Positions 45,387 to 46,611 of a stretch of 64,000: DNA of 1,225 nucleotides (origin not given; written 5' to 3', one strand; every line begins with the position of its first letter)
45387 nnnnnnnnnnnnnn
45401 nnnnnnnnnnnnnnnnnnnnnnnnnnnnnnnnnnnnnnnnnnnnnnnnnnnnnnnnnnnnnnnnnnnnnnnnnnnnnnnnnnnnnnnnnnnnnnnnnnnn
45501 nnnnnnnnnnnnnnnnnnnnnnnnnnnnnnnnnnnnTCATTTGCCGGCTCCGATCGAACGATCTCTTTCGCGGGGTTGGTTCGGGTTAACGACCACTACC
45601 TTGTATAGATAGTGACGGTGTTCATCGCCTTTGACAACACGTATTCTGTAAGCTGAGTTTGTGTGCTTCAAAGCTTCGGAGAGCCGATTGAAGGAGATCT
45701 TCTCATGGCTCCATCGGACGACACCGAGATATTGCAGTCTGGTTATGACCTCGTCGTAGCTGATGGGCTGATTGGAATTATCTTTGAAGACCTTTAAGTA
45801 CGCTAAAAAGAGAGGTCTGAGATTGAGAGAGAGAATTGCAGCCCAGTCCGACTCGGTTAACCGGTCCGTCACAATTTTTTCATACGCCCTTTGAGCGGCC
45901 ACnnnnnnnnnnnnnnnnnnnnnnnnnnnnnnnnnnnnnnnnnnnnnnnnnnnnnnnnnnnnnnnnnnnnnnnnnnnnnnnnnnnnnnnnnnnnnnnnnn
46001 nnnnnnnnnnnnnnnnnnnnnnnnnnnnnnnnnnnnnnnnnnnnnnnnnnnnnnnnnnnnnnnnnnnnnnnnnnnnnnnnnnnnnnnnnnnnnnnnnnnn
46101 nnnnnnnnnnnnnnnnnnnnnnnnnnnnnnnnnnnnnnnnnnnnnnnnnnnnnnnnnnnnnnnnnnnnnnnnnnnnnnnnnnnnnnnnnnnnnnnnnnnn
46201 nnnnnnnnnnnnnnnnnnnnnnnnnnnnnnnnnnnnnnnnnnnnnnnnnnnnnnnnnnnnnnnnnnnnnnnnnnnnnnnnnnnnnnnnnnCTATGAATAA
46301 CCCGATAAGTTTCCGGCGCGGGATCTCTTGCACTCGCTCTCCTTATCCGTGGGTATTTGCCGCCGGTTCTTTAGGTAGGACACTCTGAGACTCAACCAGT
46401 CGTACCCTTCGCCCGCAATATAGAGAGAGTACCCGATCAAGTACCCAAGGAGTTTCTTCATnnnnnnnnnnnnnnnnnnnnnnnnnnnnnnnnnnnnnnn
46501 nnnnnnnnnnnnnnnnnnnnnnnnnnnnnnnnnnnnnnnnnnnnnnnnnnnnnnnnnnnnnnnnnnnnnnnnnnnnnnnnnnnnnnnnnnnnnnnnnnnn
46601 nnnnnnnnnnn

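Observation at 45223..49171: Minus-strand array of small genes built from repeated promoter/terminator modules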

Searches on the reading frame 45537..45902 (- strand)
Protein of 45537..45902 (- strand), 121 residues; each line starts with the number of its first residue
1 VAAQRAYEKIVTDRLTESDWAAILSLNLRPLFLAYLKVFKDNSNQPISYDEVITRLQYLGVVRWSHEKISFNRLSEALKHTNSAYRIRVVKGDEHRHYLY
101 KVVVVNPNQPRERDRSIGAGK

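Call 14: search_protein_families(library=pfam, proteins=[window:45537-45902:-], max_evalue=1)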
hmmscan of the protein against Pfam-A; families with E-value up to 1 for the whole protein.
window:45537-45902:- (121 aa): 3 families
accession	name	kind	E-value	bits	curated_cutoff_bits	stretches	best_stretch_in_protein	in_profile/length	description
PF08777.17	RRM_3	-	0.1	13.1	22.9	1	62-108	42-92/102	RNA binding motif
PF24207.1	DUF7430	-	0.11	12.9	27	0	37-59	40-62/73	Family of unknown function (DUF7430)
PF11341.13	DUF3143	-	0.18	12.7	25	1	4-49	4-49/65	Protein of unknown function (DUF3143)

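Call 41: search_protein_families(library=padloc, proteins=[window:45537-45902:-], max_evalue=0.1)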
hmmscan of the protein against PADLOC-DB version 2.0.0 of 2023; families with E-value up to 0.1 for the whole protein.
window:45537-45902:- (121 aa): 0 families

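Call 42: search_protein_families(library=phrogs, proteins=[window:45537-45902:-], max_evalue=0.1)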
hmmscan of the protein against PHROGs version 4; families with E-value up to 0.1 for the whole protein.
window:45537-45902:- (121 aa): 1 family
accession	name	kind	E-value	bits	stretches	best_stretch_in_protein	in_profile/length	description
phrog_5357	-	tail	9.9e-05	23.3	0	36-59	39-62/73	tail length tape measure protein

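Call 43: search_protein_families(library=ncbifam, proteins=[window:45537-45902:-], max_evalue=0.1)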
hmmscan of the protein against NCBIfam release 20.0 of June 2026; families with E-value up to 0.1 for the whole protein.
window:45537-45902:- (121 aa): 0 families

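Call 62: search_protein_representatives(protein=window:45537-45902:-)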
Query: 121 residues. Proteins with E-value up to 0.001 (for the whole library): 10; up to 1e-10: 3; up to 1e-30: 1. The best 10 are listed.
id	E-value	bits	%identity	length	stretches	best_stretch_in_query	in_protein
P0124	2.7e-74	262.8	100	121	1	1-121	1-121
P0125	2.3e-18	82.6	42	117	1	2-112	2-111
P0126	6.2e-12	61.9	40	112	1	7-107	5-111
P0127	1.2e-09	54.5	39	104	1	4-106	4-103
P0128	2.5e-09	53.5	36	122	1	5-110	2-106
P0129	3.1e-07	46.8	43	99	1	6-95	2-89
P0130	1.3e-06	44.8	35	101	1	9-91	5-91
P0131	2.2e-05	40.8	34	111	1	6-90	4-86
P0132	1.3e-04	38.3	32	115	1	6-93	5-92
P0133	9.2e-04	35.6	30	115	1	6-92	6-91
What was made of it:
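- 45537..45902 (-): Gene B, 121 aa, B/J family, with a winged-helix-like model. 9 homologs among 1.84 billion representatives (call 62).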

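Call 66: find_encoding_contigs(protein=P0125, flank=6000, max_places=3)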
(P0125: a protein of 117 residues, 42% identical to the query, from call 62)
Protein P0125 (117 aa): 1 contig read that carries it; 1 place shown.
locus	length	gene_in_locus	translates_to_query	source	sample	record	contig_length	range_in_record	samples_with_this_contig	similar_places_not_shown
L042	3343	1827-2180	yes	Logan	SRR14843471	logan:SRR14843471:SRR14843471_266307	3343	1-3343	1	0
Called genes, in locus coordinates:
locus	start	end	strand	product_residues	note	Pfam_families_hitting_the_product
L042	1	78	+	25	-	?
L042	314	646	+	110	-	-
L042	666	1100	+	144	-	-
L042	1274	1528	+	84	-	PF13490:zf-HC2 (weak)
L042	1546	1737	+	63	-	-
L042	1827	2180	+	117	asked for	-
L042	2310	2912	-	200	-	PF00574:CLP_protease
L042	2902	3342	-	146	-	?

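Call 68: predict_structure(alignment_id=A4)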
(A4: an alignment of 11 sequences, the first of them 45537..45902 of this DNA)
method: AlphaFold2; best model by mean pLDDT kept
length: 121 residues; sequences in the alignment: 11
mean_pLDDT: 85.7   pTM: 0.75
mean pLDDT of the five models: 85.7, 85.5, 85.0, 83.6, 82.5
residues with pLDDT >= 90: 82; 70-90: 14; 50-70: 18; < 50: 7
segments of 3 or more residues with pLDDT < 50: 1-4
pLDDT, mean of each block of 10 residues (from residue 1): 61 95 97 98 96 96 91 94 93 78 80 53 48
secondary structure, 60 per line:
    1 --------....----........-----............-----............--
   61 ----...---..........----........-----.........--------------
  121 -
elements in order: E9-12 H17-24 H30-41 H49-58 H71-80 E85-92 E98-106
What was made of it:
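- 45537..45902 (-): AF2 pLDDT 85.7 (call 68).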

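Call 72: fold_search(model_id=the predicted structure, library=pdb)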
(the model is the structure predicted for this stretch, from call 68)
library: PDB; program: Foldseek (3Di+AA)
matches with E <= 10: 214; with E <= 0.001: 0
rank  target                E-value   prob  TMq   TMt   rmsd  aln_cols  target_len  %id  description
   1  9bcx_I                6.8e-02  0.69  0.38  0.17   7.3        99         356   15  Cryo-EM structure of the S. cerevisiae ORC-Cdc6-Mcm2-7-DNA complex with a fully closed Mcm2-Mcm5 DNA entry gate (released 2025-01-01)
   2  5nbc_B                8.3e-02  0.97  0.44  0.41   4.6        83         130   17  Structure of Prokaryotic Transcription Factors (released 2018-05-16)
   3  5nhk_B                8.8e-02  0.96  0.44  0.41   4.8        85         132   16  Structure of Ferric uptake regulator from francisella tularensis with Iron (released 2018-05-16)
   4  5l0p                  8.8e-02  0.93  0.43  0.20   5.2        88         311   14  Symmetry-based assembly of a two-dimensional protein lattice (released 2017-03-29)
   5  5h20                  9.4e-02  0.77  0.35  0.39   4.0        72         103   15  X-ray structure of PadR-like Transcription factor from bacteroid fragilis (released 2017-03-08)
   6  5nbc_A                1.1e-01  0.96  0.44  0.41   4.6        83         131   17  Structure of Prokaryotic Transcription Factors (released 2018-05-16)
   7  5nhk_A                1.1e-01  0.95  0.44  0.41   4.9        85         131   16  Structure of Ferric uptake regulator from francisella tularensis with Iron (released 2018-05-16)
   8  9evs_1r               1.6e-01  0.47  0.36  0.43   8.3       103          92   16  Structure of the flowering plant mitoribosome with P-site tRNA (released 2025-09-03)
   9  2fu4_A                2.5e-01  0.90  0.44  0.62   3.9        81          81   14  Crystal Structure of the DNA binding domain of E.coli FUR (Ferric Uptake Regulator) (released 2006-05-16)
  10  8i13_G                2.5e-01  0.28  0.31  0.17   9.2        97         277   18  Cryo-EM structure of 6-subunit Smc5/6 (released 2024-06-26)
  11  2w57_A                2.6e-01  0.80  0.42  0.40   4.9        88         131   15  Crystal structure of the Vibrio cholerae ferric uptake regulator (Fur) reveals structural rearrangement of the DNA-bin (released 2009-01-20)
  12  5zr1_A                2.8e-01  0.20  0.32  0.12   7.2       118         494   14  Saccharomyces Cerevisiae Origin Recognition Complex Bound to a 72-bp Origin DNA containing ACS and B1 element (released 2018-07-11)
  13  6h1c_B                3.6e-01  0.82  0.45  0.42   4.6        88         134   11  Structure of Ferric uptake regulator from Pseudomonas aeruginosa with manganese. (released 2019-07-31)
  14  2qby_B                4.1e-01  0.38  0.35  0.15   5.2        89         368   11  Crystal structure of a heterodimer of Cdc6/Orc1 initiators bound to origin DNA (from S. solfataricus) (released 2007-09-11)
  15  7tve_F                4.1e-01  0.23  0.33  0.18   7.9        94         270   16  ATP and DNA bound SMC5/6 core complex (released 2022-06-22)
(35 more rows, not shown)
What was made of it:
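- The island encodes several putative DNA-binding proteins (calls 14, 72). The winged-helix assignment of B is weak (E>=0.07; call 72).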

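Call 74: find_encoding_contigs(protein=P0126, flank=8000, max_places=2)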
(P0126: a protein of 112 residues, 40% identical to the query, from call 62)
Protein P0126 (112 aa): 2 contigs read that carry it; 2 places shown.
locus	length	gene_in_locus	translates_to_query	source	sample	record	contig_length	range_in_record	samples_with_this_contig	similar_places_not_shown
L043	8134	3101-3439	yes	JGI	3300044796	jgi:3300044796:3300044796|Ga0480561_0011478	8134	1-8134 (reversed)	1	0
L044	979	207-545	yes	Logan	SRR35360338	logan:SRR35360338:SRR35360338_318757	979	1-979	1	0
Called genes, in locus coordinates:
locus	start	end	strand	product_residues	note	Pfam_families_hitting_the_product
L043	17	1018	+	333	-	-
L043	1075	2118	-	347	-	PF00152:tRNA-synt_2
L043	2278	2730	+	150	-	-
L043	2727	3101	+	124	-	-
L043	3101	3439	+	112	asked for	-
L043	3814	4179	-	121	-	-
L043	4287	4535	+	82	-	PF18903:DUF5659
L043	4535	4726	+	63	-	-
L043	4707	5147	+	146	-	PF13730:HTH_36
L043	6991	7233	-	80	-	-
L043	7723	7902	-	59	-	PF00471:Ribosomal_L33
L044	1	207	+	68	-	?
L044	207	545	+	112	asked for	-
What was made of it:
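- A distant B homolog sits near DUF5659 and HTH_36 genes in L043 (call 74).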

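Call 75: find_encoding_contigs(protein=P0128, flank=8000, max_places=2)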
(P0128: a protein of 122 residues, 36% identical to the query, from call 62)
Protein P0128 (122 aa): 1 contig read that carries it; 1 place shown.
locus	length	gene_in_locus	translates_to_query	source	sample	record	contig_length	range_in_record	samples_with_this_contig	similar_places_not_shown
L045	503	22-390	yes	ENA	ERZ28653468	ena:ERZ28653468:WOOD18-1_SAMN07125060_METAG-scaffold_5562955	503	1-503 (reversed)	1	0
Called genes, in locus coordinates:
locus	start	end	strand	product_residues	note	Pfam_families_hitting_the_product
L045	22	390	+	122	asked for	-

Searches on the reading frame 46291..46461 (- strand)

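Call 14: search_protein_families(library=pfam, proteins=[window:46291-46461:-], max_evalue=1)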
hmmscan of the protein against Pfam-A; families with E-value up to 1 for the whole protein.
window:46291-46461:- (56 aa): 0 families

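Call 41: search_protein_families(library=padloc, proteins=[window:46291-46461:-], max_evalue=0.1)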
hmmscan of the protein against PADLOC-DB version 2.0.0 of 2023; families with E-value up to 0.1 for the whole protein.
window:46291-46461:- (56 aa): 0 families

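Call 42: search_protein_families(library=phrogs, proteins=[window:46291-46461:-], max_evalue=0.1)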
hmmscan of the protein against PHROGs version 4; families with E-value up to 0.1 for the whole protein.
window:46291-46461:- (56 aa): 0 families

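Call 43: search_protein_families(library=ncbifam, proteins=[window:46291-46461:-], max_evalue=0.1)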
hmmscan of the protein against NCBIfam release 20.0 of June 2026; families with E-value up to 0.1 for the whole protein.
window:46291-46461:- (56 aa): 1 family
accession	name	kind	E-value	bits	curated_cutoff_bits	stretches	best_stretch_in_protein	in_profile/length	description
NF052572.1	PtdglycHdlsScrM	equivalog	0.0079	15.2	400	1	6-47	223-263/373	peptidoglycan hydrolase ScrM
